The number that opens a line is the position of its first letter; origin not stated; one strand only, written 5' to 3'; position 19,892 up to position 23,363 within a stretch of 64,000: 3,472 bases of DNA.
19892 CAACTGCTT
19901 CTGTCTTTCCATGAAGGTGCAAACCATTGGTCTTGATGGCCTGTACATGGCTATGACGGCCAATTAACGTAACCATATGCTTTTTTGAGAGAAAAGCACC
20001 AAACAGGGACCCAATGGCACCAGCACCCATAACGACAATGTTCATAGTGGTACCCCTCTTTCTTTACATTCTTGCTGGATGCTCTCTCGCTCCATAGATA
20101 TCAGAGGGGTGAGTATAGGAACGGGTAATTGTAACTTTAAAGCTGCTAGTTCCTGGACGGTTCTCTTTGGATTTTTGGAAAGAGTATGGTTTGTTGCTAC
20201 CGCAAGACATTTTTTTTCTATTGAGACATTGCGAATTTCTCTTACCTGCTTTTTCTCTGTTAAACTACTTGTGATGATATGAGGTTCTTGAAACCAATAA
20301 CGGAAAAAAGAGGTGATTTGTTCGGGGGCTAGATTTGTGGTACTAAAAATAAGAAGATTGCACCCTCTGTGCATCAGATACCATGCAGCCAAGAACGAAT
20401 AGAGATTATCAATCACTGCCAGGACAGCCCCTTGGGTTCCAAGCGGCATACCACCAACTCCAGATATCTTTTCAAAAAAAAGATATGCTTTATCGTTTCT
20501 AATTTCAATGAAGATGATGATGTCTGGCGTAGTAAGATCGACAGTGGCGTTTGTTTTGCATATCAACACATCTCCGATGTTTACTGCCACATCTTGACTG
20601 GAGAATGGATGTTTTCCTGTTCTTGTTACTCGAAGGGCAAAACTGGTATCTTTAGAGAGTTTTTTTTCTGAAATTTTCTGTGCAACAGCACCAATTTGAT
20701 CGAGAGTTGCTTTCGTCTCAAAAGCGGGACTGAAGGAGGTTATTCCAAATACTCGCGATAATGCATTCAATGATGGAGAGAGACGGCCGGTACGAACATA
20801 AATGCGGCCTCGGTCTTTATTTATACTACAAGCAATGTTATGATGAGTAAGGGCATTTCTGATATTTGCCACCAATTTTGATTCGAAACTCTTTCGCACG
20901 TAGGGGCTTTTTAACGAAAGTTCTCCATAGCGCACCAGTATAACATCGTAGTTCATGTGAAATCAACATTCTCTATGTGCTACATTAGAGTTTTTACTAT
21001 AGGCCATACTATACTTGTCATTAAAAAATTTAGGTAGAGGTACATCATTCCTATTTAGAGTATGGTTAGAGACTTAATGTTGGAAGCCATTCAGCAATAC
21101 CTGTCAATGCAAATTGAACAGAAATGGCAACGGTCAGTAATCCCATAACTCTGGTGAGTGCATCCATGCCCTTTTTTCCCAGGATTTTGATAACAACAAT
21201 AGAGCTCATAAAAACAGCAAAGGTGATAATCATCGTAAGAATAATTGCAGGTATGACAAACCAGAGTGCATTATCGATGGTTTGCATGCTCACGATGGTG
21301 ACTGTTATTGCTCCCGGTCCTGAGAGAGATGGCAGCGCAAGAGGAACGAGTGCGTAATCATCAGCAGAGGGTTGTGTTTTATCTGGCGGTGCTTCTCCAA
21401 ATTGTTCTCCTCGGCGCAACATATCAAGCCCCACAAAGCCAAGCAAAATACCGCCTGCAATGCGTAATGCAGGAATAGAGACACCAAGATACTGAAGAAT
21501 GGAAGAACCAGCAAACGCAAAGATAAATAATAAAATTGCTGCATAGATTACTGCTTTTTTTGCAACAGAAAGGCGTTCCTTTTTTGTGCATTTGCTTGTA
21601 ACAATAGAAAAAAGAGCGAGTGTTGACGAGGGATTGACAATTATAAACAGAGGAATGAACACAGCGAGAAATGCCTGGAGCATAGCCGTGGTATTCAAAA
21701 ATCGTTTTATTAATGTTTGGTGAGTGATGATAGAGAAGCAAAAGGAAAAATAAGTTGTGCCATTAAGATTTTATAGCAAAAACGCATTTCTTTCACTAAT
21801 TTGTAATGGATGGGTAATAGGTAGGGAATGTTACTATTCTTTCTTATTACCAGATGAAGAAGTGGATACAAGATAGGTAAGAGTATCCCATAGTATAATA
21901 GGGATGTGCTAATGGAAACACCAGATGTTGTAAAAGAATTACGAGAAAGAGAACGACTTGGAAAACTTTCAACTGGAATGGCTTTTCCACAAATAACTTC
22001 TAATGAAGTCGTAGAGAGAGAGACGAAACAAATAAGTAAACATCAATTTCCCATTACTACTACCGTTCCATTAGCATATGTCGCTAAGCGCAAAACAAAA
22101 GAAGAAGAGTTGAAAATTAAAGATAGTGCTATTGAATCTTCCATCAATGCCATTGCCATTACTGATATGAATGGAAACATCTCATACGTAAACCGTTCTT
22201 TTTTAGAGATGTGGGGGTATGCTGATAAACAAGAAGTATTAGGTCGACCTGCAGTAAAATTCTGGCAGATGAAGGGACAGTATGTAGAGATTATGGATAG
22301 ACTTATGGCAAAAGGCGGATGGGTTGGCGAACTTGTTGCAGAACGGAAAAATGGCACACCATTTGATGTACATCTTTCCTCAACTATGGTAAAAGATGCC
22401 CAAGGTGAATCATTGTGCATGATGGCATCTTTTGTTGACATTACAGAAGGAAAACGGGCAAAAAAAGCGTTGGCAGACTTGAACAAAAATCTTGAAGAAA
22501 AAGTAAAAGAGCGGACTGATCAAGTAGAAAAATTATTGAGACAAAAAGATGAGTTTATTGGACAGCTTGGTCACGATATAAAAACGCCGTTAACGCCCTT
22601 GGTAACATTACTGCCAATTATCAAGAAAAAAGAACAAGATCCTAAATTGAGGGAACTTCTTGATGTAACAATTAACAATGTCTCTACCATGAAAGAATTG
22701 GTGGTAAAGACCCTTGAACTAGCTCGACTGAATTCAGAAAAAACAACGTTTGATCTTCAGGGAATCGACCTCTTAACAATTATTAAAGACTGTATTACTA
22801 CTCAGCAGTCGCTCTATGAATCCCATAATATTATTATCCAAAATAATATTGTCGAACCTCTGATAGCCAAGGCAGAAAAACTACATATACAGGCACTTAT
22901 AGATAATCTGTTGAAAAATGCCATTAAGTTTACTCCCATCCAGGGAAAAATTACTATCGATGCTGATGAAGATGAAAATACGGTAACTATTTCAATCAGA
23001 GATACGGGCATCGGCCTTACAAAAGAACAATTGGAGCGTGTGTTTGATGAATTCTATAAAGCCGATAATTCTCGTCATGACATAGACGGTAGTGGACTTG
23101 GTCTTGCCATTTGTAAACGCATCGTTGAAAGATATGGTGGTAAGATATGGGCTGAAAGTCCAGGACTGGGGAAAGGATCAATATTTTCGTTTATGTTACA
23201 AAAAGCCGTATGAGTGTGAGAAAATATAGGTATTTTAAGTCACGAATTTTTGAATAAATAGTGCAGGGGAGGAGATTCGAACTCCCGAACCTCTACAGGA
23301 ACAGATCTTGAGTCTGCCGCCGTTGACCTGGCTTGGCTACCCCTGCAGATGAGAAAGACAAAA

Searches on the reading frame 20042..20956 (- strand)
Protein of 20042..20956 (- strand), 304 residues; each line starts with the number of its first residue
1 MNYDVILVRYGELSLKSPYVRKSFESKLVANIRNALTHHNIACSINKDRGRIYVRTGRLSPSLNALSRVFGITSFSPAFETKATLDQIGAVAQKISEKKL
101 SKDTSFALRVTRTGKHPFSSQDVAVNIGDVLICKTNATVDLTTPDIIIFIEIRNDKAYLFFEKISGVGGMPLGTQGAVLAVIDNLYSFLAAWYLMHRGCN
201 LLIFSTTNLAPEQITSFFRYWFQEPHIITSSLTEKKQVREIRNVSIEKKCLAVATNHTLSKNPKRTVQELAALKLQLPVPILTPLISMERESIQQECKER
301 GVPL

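Call 81: search_protein_families(library=pfam, proteins=[window:20042-20956:-], max_evalue=0.000001)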
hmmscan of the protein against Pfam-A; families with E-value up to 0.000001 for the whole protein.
window:20042-20956:- (304 aa): 3 families
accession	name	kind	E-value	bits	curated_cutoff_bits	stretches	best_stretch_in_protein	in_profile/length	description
PF22025.1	ThiI_fer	-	1.2e-19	70.9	25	1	5-76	1-72/72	ThiI ferredoxin-like domain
PF02926.22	THUMP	-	3.1e-16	60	20.6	1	82-160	1-82/84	THUMP domain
PF02568.20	ThiI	-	2.8e-07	30.8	20.5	0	239-299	98-158/197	Thiamine biosynthesis protein (ThiI)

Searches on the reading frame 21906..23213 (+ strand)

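Call 81: search_protein_families(library=pfam, proteins=[window:21906-23213:+], max_evalue=0.000001)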
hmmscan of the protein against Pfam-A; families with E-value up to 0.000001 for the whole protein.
window:21906-23213:+ (435 aa): 7 families
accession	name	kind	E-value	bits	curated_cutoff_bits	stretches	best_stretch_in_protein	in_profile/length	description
PF02518.31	HATPase_c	-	4.7e-28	98.3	26.4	1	326-433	4-109/111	Histidine kinase-, DNA gyrase B-, and HSP90-like ATPase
PF13426.13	PAS_9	-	1.7e-15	57.6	27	1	81-181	2-103/103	PAS domain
PF00989.32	PAS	-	2.3e-12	47.4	22.6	1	74-173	5-109/113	PAS fold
PF00512.31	HisKA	-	3.4e-10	40.3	26.9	1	213-277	1-65/66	His Kinase A (phospho-acceptor) domain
PF08448.16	PAS_4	-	3.8e-07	30.7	23.1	1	77-183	2-109/110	PAS fold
PF13188.13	PAS_8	-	5.7e-07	29.7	21.8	0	74-113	5-44/65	PAS domain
PF14501.12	HATPase_c_5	-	7.7e-07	29.4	22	0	327-415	5-87/102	GHKL domain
